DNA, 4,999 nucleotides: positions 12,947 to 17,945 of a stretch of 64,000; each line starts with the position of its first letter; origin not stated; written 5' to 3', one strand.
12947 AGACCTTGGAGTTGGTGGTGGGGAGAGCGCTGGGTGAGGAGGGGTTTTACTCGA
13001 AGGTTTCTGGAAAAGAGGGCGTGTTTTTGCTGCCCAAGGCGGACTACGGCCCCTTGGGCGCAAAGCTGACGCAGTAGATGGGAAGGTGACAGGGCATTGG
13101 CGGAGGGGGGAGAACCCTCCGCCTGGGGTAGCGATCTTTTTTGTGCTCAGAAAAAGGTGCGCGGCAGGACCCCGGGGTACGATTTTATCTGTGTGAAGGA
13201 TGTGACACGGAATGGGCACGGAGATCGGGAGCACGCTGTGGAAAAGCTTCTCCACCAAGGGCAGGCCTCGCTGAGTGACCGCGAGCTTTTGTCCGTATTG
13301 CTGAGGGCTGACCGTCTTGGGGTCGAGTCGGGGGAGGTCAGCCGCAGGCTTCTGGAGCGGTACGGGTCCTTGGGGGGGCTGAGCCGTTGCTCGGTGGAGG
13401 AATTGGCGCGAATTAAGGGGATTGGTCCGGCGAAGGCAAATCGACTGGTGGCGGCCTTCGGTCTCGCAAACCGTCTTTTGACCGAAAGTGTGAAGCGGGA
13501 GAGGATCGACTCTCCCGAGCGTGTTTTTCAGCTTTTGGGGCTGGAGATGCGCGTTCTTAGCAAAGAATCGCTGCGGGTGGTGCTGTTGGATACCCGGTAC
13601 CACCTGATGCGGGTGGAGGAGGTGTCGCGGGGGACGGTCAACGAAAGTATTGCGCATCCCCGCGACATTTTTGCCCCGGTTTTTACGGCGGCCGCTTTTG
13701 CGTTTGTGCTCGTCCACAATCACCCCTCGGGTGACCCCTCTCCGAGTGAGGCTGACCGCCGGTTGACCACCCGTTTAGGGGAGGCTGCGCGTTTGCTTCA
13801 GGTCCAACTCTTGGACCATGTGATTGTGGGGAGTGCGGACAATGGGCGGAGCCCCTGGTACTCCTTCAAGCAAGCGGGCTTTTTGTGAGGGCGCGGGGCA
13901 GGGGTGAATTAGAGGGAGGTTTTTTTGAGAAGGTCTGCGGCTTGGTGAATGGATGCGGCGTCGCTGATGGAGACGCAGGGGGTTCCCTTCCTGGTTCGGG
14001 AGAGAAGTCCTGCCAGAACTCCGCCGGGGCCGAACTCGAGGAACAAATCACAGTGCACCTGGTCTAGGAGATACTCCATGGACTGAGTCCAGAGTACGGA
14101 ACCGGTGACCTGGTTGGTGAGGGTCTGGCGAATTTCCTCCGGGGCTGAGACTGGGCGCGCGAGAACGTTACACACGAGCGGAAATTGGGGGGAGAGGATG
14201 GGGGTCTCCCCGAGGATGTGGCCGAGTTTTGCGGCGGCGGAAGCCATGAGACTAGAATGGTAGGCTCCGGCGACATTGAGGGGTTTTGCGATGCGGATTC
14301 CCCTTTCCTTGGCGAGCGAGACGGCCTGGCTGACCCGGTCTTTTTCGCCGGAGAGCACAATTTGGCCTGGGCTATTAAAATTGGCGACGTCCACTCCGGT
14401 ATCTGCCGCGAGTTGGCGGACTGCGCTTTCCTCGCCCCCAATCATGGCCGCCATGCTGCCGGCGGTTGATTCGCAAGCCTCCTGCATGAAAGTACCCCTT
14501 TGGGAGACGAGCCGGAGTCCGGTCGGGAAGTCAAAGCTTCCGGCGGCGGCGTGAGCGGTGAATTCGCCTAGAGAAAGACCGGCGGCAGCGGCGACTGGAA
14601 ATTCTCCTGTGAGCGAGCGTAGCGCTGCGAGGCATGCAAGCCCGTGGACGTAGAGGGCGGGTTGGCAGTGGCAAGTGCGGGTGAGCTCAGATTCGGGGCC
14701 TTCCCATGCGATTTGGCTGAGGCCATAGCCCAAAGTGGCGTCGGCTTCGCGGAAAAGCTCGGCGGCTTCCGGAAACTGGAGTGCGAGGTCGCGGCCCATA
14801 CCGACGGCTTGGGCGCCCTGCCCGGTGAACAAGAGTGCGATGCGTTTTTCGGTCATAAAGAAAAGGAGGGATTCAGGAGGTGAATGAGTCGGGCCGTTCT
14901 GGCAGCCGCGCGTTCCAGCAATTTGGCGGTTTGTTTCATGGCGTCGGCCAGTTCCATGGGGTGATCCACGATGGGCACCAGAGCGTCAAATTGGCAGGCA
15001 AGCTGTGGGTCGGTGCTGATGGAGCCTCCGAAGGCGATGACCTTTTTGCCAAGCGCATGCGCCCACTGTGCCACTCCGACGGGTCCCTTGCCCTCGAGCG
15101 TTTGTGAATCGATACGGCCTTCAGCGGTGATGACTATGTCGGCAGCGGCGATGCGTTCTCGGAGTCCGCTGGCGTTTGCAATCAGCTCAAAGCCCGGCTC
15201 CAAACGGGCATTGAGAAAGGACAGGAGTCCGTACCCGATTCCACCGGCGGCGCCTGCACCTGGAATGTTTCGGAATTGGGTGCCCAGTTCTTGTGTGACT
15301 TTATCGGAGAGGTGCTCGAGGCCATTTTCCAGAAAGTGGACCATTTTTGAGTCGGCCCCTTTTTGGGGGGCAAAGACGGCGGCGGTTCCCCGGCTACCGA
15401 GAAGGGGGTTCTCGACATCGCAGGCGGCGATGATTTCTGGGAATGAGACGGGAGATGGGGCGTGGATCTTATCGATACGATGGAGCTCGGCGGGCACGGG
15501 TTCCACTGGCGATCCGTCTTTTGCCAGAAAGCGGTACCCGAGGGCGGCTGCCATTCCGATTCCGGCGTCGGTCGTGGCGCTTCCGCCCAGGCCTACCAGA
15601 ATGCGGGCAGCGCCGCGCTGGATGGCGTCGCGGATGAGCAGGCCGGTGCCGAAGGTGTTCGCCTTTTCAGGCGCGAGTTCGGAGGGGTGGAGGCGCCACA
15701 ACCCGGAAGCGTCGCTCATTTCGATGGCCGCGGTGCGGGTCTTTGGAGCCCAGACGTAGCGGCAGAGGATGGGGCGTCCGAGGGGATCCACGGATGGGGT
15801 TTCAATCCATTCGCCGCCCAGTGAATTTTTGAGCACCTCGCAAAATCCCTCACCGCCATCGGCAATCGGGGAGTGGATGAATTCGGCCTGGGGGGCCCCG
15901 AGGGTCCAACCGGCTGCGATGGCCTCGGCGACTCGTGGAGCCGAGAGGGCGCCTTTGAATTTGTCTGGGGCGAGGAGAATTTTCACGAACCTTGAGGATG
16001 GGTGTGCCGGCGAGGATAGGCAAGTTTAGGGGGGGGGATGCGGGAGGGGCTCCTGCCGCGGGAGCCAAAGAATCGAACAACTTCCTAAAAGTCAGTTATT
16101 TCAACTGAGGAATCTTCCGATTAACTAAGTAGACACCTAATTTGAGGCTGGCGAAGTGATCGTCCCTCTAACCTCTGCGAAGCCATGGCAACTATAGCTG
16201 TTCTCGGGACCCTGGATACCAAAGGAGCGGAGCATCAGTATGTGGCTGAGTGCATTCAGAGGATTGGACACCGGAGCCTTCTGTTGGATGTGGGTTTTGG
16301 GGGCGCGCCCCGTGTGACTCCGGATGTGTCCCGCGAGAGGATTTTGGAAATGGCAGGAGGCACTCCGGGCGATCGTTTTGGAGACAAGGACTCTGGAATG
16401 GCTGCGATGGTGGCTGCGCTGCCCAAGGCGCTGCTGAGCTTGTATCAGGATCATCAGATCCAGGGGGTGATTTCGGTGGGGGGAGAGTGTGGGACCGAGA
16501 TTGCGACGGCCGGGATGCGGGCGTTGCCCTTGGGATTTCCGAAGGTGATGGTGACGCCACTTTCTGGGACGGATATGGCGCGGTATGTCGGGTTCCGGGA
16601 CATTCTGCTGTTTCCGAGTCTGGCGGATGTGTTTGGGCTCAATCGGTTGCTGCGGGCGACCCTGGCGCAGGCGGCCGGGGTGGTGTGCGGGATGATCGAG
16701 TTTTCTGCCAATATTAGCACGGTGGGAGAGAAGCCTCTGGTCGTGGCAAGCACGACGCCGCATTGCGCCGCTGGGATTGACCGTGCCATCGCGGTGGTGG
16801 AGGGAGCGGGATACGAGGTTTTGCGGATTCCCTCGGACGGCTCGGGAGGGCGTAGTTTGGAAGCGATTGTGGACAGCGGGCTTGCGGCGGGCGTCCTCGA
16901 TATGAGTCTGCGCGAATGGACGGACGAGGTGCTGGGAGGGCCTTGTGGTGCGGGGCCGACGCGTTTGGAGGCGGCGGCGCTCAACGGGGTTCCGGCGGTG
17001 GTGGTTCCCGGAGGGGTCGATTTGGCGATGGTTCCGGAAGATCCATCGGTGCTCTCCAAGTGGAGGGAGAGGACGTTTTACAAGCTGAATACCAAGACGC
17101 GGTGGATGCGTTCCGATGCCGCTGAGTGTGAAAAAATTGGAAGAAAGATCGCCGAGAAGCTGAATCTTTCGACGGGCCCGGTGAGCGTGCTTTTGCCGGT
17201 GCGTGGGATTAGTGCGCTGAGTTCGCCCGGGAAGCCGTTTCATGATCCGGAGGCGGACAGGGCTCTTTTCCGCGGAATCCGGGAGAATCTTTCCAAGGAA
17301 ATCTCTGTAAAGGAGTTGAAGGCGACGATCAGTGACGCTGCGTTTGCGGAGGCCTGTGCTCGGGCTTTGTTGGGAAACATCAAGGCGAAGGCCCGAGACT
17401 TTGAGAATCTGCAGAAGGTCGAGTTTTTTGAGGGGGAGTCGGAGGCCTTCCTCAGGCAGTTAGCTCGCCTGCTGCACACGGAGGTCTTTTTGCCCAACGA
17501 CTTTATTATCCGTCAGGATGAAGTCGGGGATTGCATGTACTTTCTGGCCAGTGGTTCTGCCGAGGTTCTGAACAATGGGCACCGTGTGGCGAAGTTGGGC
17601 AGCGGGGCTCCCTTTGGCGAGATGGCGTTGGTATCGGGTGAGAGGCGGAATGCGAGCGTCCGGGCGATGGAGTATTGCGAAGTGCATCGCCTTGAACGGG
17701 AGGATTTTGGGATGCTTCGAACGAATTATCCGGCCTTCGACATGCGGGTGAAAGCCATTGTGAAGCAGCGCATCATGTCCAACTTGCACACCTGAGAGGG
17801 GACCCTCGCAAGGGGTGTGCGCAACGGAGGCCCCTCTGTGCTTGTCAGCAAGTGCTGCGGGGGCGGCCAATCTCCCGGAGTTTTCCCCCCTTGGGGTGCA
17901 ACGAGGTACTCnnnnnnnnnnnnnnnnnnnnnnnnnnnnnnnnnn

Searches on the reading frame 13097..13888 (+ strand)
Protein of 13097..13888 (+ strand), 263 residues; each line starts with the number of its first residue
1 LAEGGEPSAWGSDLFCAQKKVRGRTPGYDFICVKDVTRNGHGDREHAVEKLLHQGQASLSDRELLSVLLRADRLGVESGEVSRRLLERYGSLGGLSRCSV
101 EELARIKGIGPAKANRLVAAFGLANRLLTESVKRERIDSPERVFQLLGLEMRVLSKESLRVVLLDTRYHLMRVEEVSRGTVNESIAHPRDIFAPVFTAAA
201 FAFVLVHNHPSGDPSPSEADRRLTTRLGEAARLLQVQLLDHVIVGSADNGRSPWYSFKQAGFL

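Call 42: search_protein_families(library=pfam, proteins=[window:13097-13888:+], max_evalue=0.00001)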
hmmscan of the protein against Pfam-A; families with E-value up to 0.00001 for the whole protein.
window:13097-13888:+ (263 aa): 4 families
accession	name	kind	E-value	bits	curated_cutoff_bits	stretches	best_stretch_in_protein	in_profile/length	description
PF04002.20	RadC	-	7.6e-37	126.4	22.1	1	137-261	1-120/121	RadC-like JAB domain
PF20582.4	UPF0758_N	-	6.1e-16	58.7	27.1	1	48-114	11-76/77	UPF0758 N-terminal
PF00633.29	HHH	-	7.5e-07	29.1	24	1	91-118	1-28/30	Helix-hairpin-helix motif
PF14520.12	HHH_5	-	1.2e-06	29.3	27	1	83-120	16-54/57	Helix-hairpin-helix domain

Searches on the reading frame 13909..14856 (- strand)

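Call 42: search_protein_families(library=pfam, proteins=[window:13909-14856:-], max_evalue=0.00001)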
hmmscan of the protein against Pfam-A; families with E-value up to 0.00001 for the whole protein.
window:13909-14856:- (315 aa): 1 family
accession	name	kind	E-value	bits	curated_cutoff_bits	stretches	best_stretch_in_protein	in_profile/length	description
PF00698.26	Acyl_transf_1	-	7.7e-28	98.3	32.7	1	9-254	3-245/319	Acyl transferase domain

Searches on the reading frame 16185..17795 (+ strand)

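Call 42: search_protein_families(library=pfam, proteins=[window:16185-17795:+], max_evalue=0.00001)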
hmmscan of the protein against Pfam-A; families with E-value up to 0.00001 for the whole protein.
window:16185-17795:+ (536 aa): 3 families
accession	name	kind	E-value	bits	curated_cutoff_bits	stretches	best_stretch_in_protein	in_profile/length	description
PF23189.1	UPF0261_C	-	1.9e-58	197.7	27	1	183-396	1-215/218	Uncharacterised protein family (UPF0261) C-terminal domain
PF06792.17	UPF0261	-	1.3e-48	165.8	27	1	3-174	2-174/176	Uncharacterised protein family (UPF0261) N-terminal domain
PF00027.35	cNMP_binding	-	5.4e-18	65.2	27.5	1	434-511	3-85/89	Cyclic nucleotide-binding domain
